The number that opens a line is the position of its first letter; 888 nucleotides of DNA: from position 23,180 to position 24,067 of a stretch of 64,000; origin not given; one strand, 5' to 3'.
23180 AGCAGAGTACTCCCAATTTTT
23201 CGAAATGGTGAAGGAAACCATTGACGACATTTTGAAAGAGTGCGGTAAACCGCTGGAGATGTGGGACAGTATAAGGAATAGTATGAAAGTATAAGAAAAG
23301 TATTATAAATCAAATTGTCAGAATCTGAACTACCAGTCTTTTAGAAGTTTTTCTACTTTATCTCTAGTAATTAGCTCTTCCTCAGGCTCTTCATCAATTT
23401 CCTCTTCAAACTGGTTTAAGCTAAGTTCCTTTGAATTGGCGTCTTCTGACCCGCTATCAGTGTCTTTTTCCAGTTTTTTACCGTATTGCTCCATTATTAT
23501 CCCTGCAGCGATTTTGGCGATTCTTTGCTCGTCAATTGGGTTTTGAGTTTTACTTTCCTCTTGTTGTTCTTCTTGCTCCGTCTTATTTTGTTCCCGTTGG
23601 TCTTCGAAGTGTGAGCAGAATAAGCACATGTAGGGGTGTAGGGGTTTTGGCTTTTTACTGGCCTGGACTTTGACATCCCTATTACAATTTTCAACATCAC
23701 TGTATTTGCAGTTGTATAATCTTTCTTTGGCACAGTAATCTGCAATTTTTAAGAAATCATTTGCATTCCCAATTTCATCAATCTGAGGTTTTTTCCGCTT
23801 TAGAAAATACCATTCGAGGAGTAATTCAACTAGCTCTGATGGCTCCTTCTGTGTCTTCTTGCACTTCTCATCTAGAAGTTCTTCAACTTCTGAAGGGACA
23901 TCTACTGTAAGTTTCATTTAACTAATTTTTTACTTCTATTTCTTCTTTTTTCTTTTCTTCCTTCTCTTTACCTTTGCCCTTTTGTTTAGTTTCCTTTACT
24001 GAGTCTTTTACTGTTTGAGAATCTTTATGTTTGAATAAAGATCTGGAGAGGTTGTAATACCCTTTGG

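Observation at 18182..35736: KaiC-saturated FlaI/FlaJ locus with an actin-like ATPase, a giant TPR protein and a PAS-DUF835 sensor: candidate undescribed surface-filament or DNA-handling system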

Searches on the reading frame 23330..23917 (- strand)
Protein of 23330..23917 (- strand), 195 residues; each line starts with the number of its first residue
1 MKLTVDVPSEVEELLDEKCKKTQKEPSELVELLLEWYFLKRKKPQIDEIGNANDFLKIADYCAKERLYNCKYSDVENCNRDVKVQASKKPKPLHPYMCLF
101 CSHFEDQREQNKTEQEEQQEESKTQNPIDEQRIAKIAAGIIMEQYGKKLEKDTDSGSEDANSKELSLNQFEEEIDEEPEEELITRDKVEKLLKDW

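Call 3: search_protein_families(library=pfam, proteins=[window:23330-23917:-], max_evalue=0.01)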
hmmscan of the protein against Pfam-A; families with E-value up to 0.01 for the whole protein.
window:23330-23917:- (195 aa): 0 families

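Call 6: search_protein_families(library=ncbifam, proteins=[window:23330-23917:-], max_evalue=0.01)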
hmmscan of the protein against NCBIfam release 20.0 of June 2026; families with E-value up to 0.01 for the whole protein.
window:23330-23917:- (195 aa): 0 families

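Call 34: search_solved_structures(query=window:23330-23917:-, max_evalue=10)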
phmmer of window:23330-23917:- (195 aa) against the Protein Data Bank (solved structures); distinct sequences matched with E-value up to 10: 0.

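Call 38: search_protein_families(library=pfam, alignment_id=A2, max_evalue=5)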
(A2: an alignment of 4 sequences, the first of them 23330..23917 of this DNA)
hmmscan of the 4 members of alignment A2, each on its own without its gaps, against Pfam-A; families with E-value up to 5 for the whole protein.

A. member 1, window:23330-23917:- (195 aa): 2 families
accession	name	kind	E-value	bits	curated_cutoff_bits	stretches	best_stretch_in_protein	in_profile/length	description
PF09581.16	Spore_III_AF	-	0.18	12.3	28.3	1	94-180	37-116/185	Stage III sporulation protein AF (Spore_III_AF)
PF10397.14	ADSL_C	-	0.67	10.8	32.7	1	11-61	22-74/79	Adenylosuccinate lyase C-terminus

B. families by the number of members that match (of 4 scanned): 5 families
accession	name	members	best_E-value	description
PF04055.27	Radical_SAM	1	0.06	Radical SAM superfamily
PF06337.17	DUSP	1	0.11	DUSP domain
PF09581.16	Spore_III_AF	1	0.18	Stage III sporulation protein AF (Spore_III_AF)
PF10397.14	ADSL_C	1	0.67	Adenylosuccinate lyase C-terminus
PF19891.5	DUF6364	1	2.3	Family of unknown function (DUF6364)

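Call 39: search_protein_families(library=padloc, proteins=[window:23330-23917:-], max_evalue=0.001)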
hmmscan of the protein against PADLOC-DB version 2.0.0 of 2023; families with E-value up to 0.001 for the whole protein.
window:23330-23917:- (195 aa): 0 families

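Call 53: predict_structure(protein=window:23330-23917:-)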
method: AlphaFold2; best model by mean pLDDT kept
length: 195 residues; sequences in the alignment: 1
mean_pLDDT: 49.7   pTM: 0.23
mean pLDDT of the five models: 49.7, 45.0, 40.6, 40.5, 39.6
residues with pLDDT >= 90: 0; 70-90: 13; 50-70: 69; < 50: 113
segments of 3 or more residues with pLDDT < 50: 1-12, 21-28, 37-54, 60-99, 101-107, 161-168, 170-178
pLDDT, mean of each block of 10 residues (from residue 1): 33 51 47 50 40 48 43 39 36 45 49 55 53 67 69 53 46 46 65 70
secondary structure, 60 per line:
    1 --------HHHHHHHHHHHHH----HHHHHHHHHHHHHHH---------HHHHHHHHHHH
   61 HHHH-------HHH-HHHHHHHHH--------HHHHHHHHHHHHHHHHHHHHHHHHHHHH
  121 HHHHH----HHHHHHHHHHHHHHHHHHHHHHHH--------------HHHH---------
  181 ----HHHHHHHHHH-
elements in order: H9-21 H26-40 H50-64 H76-84 H93-125 H130-153 H168-171 H185-194

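Call 75: search_protein_representatives(protein=window:23330-23917:-)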
Query: 195 residues. Proteins with E-value up to 0.001 (for the whole library): 8; up to 1e-10: 6; up to 1e-30: 3. The best 8 are listed.
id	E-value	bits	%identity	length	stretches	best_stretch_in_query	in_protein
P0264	1.1e-72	260.3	69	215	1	1-195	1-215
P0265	7.7e-44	166.2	49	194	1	1-195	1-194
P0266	5.0e-37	144.0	47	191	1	1-195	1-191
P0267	6.1e-23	98.1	39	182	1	1-151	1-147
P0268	1.7e-22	96.6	34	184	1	1-160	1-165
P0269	1.1e-20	90.7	41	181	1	1-151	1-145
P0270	1.9e-10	57.3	36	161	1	1-151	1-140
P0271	2.7e-05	40.5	55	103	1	1-47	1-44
